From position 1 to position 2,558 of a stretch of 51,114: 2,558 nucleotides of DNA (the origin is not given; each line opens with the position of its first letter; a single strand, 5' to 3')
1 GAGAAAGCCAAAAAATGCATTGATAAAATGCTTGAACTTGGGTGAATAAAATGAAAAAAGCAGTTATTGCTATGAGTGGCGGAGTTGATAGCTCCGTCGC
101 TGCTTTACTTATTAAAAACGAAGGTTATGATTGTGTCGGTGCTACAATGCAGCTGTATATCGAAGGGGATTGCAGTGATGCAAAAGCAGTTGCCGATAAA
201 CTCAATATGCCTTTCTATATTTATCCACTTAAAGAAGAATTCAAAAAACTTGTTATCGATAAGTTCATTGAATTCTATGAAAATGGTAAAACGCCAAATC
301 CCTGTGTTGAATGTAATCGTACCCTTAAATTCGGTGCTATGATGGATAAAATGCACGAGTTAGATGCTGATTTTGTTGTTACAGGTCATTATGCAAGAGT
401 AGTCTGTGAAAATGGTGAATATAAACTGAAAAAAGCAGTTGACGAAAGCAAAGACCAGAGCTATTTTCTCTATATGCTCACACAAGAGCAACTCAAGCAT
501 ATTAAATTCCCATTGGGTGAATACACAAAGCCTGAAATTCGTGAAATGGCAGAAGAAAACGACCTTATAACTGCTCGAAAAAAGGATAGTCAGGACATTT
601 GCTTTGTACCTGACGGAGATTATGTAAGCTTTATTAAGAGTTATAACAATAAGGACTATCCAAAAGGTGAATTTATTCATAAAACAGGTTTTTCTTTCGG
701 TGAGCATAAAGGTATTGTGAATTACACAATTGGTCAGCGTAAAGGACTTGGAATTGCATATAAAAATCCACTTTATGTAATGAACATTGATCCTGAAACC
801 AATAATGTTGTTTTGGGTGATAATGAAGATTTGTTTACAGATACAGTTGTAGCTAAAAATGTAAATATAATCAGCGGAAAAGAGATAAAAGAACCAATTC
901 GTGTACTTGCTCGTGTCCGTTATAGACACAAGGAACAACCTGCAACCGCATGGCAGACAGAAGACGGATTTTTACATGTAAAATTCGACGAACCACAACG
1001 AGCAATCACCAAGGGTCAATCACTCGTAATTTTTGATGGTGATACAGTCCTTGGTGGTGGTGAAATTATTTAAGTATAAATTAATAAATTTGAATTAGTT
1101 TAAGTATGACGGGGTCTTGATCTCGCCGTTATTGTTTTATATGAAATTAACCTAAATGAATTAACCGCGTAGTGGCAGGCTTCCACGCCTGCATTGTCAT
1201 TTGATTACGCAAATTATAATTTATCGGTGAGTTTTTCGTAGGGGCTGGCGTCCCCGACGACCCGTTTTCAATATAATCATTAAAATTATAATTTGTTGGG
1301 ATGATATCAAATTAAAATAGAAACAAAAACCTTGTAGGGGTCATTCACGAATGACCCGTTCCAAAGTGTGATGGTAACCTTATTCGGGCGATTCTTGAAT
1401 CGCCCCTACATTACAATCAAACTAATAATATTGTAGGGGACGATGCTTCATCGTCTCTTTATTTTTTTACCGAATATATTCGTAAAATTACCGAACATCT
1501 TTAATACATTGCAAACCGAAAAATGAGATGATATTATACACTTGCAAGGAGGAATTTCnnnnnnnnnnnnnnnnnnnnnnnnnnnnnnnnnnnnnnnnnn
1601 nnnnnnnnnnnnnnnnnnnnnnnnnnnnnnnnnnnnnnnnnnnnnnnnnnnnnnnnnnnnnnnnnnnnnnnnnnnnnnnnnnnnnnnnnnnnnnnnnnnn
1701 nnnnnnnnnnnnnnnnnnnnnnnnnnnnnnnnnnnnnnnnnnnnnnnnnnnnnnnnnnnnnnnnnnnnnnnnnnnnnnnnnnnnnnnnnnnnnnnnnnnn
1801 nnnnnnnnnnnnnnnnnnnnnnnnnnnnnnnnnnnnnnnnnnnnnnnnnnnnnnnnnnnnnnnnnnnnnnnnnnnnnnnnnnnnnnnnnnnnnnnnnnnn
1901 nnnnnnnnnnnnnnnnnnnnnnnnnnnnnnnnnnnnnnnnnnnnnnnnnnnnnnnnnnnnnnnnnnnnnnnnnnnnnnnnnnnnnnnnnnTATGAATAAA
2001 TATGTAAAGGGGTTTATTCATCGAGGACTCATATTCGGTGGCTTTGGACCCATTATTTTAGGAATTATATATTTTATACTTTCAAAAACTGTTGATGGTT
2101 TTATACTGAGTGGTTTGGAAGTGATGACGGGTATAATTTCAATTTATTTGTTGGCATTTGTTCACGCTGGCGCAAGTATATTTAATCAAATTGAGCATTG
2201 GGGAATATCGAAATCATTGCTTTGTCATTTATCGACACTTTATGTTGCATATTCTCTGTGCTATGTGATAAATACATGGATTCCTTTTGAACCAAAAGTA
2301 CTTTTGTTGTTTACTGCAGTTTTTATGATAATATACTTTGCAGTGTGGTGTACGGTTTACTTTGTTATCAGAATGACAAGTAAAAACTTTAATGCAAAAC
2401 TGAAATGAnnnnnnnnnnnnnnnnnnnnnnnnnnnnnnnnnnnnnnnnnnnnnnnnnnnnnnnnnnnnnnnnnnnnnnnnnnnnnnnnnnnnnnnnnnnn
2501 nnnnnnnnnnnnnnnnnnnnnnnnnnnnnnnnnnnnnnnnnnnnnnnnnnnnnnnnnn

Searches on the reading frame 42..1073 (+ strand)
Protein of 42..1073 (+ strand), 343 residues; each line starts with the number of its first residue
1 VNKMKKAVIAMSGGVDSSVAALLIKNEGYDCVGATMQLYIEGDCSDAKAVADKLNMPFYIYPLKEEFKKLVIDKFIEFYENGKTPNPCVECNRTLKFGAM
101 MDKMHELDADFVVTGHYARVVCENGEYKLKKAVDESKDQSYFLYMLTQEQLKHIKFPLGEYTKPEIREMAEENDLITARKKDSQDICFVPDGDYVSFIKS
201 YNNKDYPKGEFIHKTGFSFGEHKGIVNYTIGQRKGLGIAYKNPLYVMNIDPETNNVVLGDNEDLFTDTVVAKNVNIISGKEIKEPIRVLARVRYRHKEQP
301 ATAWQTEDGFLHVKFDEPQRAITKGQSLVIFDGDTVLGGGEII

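Call 71: search_protein_families(library=pfam, proteins=[window:42-1073:+], max_evalue=0.001)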
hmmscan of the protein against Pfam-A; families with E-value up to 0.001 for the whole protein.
window:42-1073:+ (343 aa): 6 families
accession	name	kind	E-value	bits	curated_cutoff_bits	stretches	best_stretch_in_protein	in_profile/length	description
PF03054.22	tRNA_Me_trans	-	9.6e-69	231.5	20.6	1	6-190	2-201/202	tRNA methyl transferase HUP domain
PF20258.4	tRNA_Me_trans_C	-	7.9e-19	68.2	20.6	1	267-342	2-77/77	Aminomethyltransferase beta-barrel domain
PF20259.3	tRNA_Me_trans_M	-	1.4e-18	66.7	27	1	196-260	2-66/66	tRNA methyl transferase PRC-barrel domain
PF24167.1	DUF7411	-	2.1e-06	27.9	28.7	1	6-76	2-71/194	Family of unknown function (DUF7411)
PF02540.23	NAD_synthase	-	3.5e-06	26.8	21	1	3-68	17-86/242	NAD synthase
PF01171.26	ATP_bind_3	-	0.00039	20.6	27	0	7-175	2-161/182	PP-loop family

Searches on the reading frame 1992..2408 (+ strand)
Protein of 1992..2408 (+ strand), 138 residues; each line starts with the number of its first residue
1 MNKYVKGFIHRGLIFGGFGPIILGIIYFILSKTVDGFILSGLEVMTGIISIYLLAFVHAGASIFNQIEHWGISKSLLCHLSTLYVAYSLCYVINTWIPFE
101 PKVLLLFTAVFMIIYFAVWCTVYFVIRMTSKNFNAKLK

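Call 71: search_protein_families(library=pfam, proteins=[window:1992-2408:+], max_evalue=0.001)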
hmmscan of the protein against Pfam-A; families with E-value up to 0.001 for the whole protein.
window:1992-2408:+ (138 aa): 1 family
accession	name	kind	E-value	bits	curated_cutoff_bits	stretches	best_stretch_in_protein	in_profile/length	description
PF11457.13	DUF3021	-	1.1e-13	52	24.7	1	13-137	5-130/130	Protein of unknown function (DUF3021)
